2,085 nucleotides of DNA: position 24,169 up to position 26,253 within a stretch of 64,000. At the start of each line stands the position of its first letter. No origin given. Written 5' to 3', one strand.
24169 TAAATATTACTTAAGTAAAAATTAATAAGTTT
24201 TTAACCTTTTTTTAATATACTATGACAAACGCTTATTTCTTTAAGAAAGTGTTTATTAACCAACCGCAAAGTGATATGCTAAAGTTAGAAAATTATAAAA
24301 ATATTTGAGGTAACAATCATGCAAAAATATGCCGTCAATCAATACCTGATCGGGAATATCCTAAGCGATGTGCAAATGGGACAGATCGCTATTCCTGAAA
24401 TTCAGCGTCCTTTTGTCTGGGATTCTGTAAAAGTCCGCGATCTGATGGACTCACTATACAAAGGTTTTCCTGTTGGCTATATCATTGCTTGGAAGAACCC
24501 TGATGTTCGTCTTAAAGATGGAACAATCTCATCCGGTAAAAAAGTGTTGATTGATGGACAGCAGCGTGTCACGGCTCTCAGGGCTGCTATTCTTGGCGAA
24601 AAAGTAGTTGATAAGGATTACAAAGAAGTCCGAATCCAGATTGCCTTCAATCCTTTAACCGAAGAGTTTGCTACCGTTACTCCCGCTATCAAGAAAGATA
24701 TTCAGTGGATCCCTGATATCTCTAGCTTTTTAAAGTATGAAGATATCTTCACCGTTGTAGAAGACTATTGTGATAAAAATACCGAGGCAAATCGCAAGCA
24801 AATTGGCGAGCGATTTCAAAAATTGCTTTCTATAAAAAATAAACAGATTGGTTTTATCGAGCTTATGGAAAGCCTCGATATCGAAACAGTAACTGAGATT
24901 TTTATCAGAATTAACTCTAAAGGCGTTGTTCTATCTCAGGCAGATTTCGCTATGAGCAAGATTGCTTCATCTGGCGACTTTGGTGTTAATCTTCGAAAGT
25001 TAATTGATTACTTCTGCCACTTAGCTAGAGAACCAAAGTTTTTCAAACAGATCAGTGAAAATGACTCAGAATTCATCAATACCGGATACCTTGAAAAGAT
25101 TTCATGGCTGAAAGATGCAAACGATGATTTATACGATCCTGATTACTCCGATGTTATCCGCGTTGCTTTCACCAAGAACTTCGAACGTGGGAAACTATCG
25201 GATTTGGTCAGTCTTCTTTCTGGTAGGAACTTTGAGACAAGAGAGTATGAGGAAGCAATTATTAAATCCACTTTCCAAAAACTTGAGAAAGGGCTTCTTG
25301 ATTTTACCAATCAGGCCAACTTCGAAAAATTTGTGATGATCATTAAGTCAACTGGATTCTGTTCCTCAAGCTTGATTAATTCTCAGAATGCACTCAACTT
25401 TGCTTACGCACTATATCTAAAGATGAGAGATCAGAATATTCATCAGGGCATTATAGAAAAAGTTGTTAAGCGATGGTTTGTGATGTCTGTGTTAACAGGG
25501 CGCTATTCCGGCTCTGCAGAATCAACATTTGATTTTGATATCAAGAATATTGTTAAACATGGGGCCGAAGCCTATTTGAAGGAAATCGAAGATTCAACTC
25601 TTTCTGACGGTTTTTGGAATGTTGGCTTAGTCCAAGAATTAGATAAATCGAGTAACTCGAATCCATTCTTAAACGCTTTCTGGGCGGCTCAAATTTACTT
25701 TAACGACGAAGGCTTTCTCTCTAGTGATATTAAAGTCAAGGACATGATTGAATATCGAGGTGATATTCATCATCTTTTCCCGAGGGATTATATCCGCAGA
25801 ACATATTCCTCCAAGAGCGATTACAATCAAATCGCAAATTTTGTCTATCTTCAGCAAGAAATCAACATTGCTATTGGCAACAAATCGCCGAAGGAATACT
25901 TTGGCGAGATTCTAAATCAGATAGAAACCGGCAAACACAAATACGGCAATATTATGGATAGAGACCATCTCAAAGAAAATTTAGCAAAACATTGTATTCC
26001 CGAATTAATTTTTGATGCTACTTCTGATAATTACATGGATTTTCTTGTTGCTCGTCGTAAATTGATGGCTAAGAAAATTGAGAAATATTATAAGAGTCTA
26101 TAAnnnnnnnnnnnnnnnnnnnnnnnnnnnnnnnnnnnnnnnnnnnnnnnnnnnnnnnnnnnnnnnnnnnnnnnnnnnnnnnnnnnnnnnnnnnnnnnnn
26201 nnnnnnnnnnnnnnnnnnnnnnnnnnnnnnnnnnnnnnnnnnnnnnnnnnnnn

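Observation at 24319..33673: Four-gene fused defense operon: DUF262/DUF1524 (GmrSD-like), SNF2 helicase, Type III Mod, Type III Res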

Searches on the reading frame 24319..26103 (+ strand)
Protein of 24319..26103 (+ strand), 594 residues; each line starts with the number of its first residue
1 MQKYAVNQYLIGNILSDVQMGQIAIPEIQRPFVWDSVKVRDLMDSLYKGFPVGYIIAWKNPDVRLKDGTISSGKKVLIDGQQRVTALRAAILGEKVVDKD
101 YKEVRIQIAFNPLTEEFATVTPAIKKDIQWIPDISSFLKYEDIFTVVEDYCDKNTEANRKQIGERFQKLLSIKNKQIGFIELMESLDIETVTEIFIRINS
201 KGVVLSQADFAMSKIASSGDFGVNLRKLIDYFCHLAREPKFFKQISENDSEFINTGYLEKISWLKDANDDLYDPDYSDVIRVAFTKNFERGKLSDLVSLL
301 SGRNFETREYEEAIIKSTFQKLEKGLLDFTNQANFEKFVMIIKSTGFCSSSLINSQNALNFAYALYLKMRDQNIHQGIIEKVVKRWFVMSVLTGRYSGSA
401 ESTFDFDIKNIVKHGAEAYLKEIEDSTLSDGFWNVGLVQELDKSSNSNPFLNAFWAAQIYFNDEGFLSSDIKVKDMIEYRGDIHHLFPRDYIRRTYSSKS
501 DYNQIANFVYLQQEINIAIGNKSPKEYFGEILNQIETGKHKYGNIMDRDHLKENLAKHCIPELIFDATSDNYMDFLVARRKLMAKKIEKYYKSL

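Call 3: search_protein_families(library=pfam, proteins=[window:24319-26103:+])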
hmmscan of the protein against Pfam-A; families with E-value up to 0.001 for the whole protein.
window:24319-26103:+ (594 aa): 1 family
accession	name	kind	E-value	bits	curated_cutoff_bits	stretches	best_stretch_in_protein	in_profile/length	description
PF03235.19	GmrSD_N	-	1.2e-30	107.5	33.2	1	11-214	1-197/199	GmrSD restriction endonuclease, N-terminal domain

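Call 4: search_protein_families(library=padloc, proteins=[window:24319-26103:+])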
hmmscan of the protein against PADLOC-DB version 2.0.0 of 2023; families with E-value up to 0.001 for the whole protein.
window:24319-26103:+ (594 aa): 8 families
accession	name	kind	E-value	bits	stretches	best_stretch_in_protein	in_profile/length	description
PDLC04151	HEC-05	-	3.4e-29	100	3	8-59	25-76/600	-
PDLC04709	PDC-M55C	-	4.8e-16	56.5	1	10-208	16-231/554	-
PDLC04150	HEC-05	-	2.9e-15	54.2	2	14-60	13-59/583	-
PDLC04153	HEC-05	-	1.5e-10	37.9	1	11-59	9-57/621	-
PDLC04152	HEC-05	-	1.2e-09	35.3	1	116-229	169-278/566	-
PDLC03877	NsnA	-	7.4e-08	30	1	8-208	50-193/385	-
PDLC02792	SspE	-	0.00016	18.1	0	15-87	17-103/771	SspE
PDLC04027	PD-T4-2_A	-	0.00062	16.9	0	21-87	50-108/363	-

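Call 5: search_protein_families(library=ncbifam, proteins=[window:24319-26103:+], max_evalue=0.01)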
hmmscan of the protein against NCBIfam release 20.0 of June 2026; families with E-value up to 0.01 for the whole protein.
window:24319-26103:+ (594 aa): 0 families

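Call 27: search_solved_structures(query=window:24319-26103:+, max_evalue=1, show_alignments=2)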
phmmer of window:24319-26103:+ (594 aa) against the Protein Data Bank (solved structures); distinct sequences matched with E-value up to 1: 3.
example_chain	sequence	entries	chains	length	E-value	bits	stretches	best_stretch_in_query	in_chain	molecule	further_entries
7p9k_A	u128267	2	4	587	2.3e-07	33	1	13-60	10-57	DUF262 domain-containing protein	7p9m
10pl_Ab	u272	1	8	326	0.58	11.9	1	331-387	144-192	Flagellar filament outer layer protein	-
9pim_BR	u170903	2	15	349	0.64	11.7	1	331-387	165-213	Flagellar filament outer layer protein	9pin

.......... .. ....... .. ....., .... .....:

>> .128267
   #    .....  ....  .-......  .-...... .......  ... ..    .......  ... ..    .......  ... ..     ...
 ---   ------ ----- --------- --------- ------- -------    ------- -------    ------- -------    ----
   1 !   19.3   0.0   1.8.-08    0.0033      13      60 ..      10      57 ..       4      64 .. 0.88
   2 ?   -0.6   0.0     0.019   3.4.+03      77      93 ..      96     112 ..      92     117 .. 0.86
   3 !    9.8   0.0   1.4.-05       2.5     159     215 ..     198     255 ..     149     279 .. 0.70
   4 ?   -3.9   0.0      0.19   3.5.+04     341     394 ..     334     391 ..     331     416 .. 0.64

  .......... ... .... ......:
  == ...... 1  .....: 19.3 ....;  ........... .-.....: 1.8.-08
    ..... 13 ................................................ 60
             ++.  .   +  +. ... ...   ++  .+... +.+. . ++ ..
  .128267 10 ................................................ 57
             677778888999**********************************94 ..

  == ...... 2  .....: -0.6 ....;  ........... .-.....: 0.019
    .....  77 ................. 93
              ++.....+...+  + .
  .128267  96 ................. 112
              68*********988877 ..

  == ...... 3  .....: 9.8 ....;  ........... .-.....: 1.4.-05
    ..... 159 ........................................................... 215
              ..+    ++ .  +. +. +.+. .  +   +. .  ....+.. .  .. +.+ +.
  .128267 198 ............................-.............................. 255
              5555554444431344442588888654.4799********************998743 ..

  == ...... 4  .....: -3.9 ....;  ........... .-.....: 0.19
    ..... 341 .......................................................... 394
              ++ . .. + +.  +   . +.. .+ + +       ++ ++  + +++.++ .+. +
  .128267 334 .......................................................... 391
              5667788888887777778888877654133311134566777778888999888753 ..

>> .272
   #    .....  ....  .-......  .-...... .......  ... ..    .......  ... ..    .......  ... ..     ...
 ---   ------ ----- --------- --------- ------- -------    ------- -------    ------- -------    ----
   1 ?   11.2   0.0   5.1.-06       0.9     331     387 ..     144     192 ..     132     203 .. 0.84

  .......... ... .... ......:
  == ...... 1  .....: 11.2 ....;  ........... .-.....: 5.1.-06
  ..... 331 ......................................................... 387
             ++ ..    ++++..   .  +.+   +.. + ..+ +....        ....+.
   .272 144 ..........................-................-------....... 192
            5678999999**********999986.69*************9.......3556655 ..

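Call 31: find_homologous_proteins(query=window:24319-26103:+, max_evalue=0.00001)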
Query window:24319-26103:+ (594 aa): 8000 proteins with E <= 0.00001 among 8000 candidates; the best 120 are listed.
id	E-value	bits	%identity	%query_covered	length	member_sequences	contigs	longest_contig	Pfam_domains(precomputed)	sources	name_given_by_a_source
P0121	0.0e+0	1333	100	100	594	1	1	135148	PF03235.20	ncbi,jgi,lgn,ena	ncbi:MAG: DUF262 domain-containing protein [Patescibacteria group bacterium]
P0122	0.0e+0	1317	99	100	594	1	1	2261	PF03235.20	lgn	-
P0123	0.0e+0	1307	98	100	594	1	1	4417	PF03235.20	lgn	-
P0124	0.0e+0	1181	88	100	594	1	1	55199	PF03235.20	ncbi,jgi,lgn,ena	ncbi:MAG: DUF262 domain-containing protein [Patescibacteria group bacterium]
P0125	0.0e+0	1179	87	100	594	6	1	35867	PF03235.20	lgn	-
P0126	0.0e+0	1127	83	100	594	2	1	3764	PF03235.20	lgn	-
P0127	0.0e+0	1013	75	100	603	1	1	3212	PF03235.20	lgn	-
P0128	5.5e-296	1001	74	100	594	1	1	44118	PF03235.20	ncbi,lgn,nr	ncbi:MAG: DUF262 domain-containing protein [Patescibacteria group bacterium]|nr:DUF262 domain-contai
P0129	3.2e-295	998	74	100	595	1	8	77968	PF03235.20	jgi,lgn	-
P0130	4.9e-283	958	71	100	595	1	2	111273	PF03235.20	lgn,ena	-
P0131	9.5e-282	954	71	100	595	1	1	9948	PF03235.20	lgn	-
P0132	1.6e-281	953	71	100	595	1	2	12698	PF03235.20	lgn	-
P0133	1.5e-280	950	71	100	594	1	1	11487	PF03235.20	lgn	-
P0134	2.2e-280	949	69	100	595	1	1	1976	PF03235.20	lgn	-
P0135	7.4e-280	948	70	100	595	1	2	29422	PF03235.20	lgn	-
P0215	1.5e-256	871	66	100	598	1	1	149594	PF03235.20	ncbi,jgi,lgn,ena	ncbi:MAG: DUF262 domain-containing protein [Candidatus Magasanikbacteria bacterium]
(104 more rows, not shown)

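Call 32: find_encoding_contigs(protein=P0124, flank=10000, max_places=2)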
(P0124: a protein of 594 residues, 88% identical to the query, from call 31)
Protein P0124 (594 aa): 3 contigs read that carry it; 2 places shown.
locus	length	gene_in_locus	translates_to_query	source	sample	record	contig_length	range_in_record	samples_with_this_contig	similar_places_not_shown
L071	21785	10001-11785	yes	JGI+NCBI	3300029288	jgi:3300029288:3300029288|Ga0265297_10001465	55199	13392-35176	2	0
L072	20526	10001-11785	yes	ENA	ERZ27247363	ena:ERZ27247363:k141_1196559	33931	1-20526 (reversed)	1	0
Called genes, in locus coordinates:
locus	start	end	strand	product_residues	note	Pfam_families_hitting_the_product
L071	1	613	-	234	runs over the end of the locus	PF22935:RM44_endonuclase, PF14622:Ribonucleas_3_3, PF00636:Ribonuclease_3, PF00035:dsrm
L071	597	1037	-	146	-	PF01029:NusB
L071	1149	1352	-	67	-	PF01783:Ribosomal_L32p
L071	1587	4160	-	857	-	PF00133:tRNA-synt_1, PF09334:tRNA-synt_1g, PF13603:tRNA-synt_1_2, PF00133:tRNA-synt_1, PF09334:tRNA-synt_1g (weak), PF08264:Anticodon_1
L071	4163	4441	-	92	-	-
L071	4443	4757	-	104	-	-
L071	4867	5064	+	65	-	-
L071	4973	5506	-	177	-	-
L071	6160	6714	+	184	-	-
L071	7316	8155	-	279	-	-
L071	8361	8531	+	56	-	-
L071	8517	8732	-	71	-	PF24250:HVO_2718 (weak), PF13560:HTH_31, PF12844:HTH_19, PF01381:HTH_3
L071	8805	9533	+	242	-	PF13091:PLDc_2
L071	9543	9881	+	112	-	-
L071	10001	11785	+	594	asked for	PF03235:GmrSD_N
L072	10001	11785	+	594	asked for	PF03235:GmrSD_N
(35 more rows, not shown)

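Call 33: find_encoding_contigs(protein=P0128, flank=10000, max_places=2)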
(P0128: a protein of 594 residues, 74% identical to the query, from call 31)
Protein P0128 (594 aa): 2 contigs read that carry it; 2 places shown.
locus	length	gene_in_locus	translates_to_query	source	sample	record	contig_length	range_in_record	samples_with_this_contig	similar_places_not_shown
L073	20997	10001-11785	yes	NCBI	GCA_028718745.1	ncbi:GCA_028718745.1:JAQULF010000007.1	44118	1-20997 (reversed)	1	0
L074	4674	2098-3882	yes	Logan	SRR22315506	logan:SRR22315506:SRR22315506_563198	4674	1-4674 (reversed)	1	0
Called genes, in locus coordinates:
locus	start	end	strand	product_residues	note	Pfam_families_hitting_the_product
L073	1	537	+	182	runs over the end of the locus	PF03602:Cons_hypoth95, PF13847:Methyltransf_31 (weak), PF13649:Methyltransf_25 (weak)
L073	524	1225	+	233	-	PF10531:SLBB, PF12836:HHH_3, PF00633:HHH (weak)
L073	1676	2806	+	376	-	PF00390:malic, PF00208:ELFV_dehydrog (faint), PF03949:Malic_M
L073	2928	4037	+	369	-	PF07136:DUF1385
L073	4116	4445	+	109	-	PF00085:Thioredoxin, PF13098:Thioredoxin_2, PF13905:Thioredoxin_8 (faint)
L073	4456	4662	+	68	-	-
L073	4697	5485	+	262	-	PF00121:TIM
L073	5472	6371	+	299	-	PF01116:F_bP_aldolase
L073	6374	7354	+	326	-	PF00294:PfkB, PF08543:Phos_pyr_kin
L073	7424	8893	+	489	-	PF00171:Aldedh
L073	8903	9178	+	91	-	PF00462:Glutaredoxin, PF13417:GST_N_3 (weak), PF13409:GST_N_2 (weak)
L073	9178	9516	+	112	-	PF02943:FeThRed_B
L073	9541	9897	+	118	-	-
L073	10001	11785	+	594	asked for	PF03235:GmrSD_N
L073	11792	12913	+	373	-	PF13651:EcoRI_methylase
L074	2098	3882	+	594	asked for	PF03235:GmrSD_N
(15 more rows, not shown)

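Call 34: find_encoding_contigs(protein=P0215, flank=10000, max_places=2)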
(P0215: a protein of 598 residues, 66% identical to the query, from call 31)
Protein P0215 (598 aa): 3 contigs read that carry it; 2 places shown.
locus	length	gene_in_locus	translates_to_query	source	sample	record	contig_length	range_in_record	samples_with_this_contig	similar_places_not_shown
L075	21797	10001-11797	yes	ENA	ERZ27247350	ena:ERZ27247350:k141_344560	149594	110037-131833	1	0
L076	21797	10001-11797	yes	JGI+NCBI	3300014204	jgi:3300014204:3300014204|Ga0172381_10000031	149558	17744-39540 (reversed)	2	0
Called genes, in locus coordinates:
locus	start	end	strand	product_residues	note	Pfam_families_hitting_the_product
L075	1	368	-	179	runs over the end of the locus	PF00589:Phage_integrase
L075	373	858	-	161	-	PF13102:Phage_int_SAM_5 (weak), PF02899:Phage_int_SAM_1 (faint)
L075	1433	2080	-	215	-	-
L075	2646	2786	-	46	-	-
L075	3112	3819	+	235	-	-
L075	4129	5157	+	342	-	PF01471:PG_binding_1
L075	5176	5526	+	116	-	-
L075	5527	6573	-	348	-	PF00078:RVT_1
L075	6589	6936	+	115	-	PF22296:bAvd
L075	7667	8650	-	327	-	-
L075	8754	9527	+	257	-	PF00565:SNase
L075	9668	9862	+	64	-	-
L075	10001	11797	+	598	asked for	PF03235:GmrSD_N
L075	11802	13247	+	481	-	-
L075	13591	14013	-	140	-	-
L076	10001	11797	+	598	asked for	PF03235:GmrSD_N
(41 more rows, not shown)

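Call 66: predict_structure(alignment_id=A1)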
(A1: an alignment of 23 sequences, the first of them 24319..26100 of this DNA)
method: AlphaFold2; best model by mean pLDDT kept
length: 594 residues; sequences in the alignment: 23
mean_pLDDT: 84.3   pTM: 0.71
mean pLDDT of the five models: 84.3, 83.4, 82.1, 82.0, 81.0
residues with pLDDT >= 90: 256; 70-90: 255; 50-70: 70; < 50: 13
segments of 3 or more residues with pLDDT < 50: 28-31, 200-205
pLDDT, mean of each block of 10 residues (from residue 1): 74 89 64 66 87 77 62 76 85 77 83 92 90 88 85 90 93 87 72 59 56 74 87 86 82 90 82 82 93 83 70 85 96 94 92 86 96 94 96 83 89 94 92 88 73 93 90 84 82 88 85 60 91 90 89 94 94 94 95 95
secondary structure, 60 per line:
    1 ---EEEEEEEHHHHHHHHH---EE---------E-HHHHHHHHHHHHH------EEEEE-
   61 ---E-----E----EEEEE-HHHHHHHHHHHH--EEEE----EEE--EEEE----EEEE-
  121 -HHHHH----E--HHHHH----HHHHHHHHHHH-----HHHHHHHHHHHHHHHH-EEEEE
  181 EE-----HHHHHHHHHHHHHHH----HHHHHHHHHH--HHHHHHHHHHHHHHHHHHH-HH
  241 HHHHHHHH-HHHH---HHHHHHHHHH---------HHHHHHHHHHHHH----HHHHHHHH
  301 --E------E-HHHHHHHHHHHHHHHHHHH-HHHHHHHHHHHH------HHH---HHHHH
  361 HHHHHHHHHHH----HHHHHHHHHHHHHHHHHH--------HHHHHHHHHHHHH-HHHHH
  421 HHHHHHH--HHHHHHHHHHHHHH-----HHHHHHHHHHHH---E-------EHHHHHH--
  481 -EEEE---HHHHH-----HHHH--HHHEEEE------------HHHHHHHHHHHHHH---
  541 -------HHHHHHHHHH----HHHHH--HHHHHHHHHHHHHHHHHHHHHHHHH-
elements in order: E4-10 H11-19 H36-48 E55-59 E75-79 H81-92 E95-98 E103-105 E108-111 E116-119 H122-126 H134-138 H143-153 H159-174 E176-182 H188-202 H207-216 H219-237 H239-248 H250-253 H257-266 H276-288 H293-300 H312-330 H332-343 H356-371 H376-393 H402-414 H416-427 H430-443 H449-460 H473-478 E482-485 H489-493 H499-502 E508-511 H524-537 H548-557 H562-566 H569-593

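Call 69: fold_search(model_id=the predicted structure, library=pdb)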
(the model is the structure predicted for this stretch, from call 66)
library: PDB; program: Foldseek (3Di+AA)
matches with E <= 10: 80; with E <= 0.001: 2
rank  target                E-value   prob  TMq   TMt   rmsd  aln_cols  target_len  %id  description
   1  7p9k_A                8.1e-11  1.00  0.37  0.38  18.2       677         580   16  BrxU, GmrSD-family Type IV restriction enzyme (released 2021-12-08)
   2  7p9m_B                1.2e-09  1.00  0.36  0.38  18.4       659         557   17  BrxU, GmrSD-family Type IV restriction enzyme (released 2021-12-08)
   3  9jfl_B                3.6e-03  1.00  0.36  0.36  13.3       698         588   12  Molecular basis of the phosphorothioation-sensing antiphage defence system DndBCDE-DndI (released 2024-12-11)
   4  9jfl_A                8.5e-03  0.99  0.38  0.38  13.2       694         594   12  Molecular basis of the phosphorothioation-sensing antiphage defence system DndBCDE-DndI (released 2024-12-11)
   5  7azp_A                1.6e-01  0.10  0.08  0.09  21.0       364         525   10  Structure of the human mitochondrial HSPD1 single ring (released 2021-02-10)
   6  8g7j_A                2.8e-01  0.11  0.09  0.10  20.4       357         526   11  mtHsp60 V72I apo (released 2023-07-12)
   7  7v9r_B                4.4e-01  0.08  0.09  0.10  20.2       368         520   12  Crystal Structure of the heptameric EcHsp60 (released 2022-08-31)
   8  1sjp_A                4.6e-01  0.10  0.09  0.11  18.9       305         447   12  Mycobacterium tuberculosis Chaperonin60.2 (released 2004-12-07)
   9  5da8_W                5.2e-01  0.06  0.09  0.10  21.4       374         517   11  Crystal structure of chaperonin GroEL from (released 2015-10-14)
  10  7v9r_G                5.9e-01  0.09  0.09  0.10  19.1       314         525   13  Crystal Structure of the heptameric EcHsp60 (released 2022-08-31)
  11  3wvl_A                6.5e-01  0.06  0.08  0.09  23.5       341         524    9  Crystal structure of the football-shaped GroEL-GroES complex (GroEL: GroES2:ATP14) from Escherichia coli (released 2014-09-17)
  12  5da8_U                7.4e-01  0.08  0.09  0.10  18.3       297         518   13  Crystal structure of chaperonin GroEL from (released 2015-10-14)
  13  8wuw_H                7.7e-01  0.04  0.08  0.08  24.9       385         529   13  Cryo-EM structure of H. thermophilus GroEL-GroES2 asymmetric football complex (released 2024-03-27)
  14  6mrc_A                1.0e+00  0.05  0.08  0.08  19.6       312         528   10  ADP-bound human mitochondrial Hsp60-Hsp10 football complex (released 2020-04-15)
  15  7bnr_A                1.1e+00  0.14  0.10  0.28  20.1       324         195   12  Crystal structure of a ParB Q52A mutant from Myxococcus xanthus bound to CTPyS (released 2021-09-08)
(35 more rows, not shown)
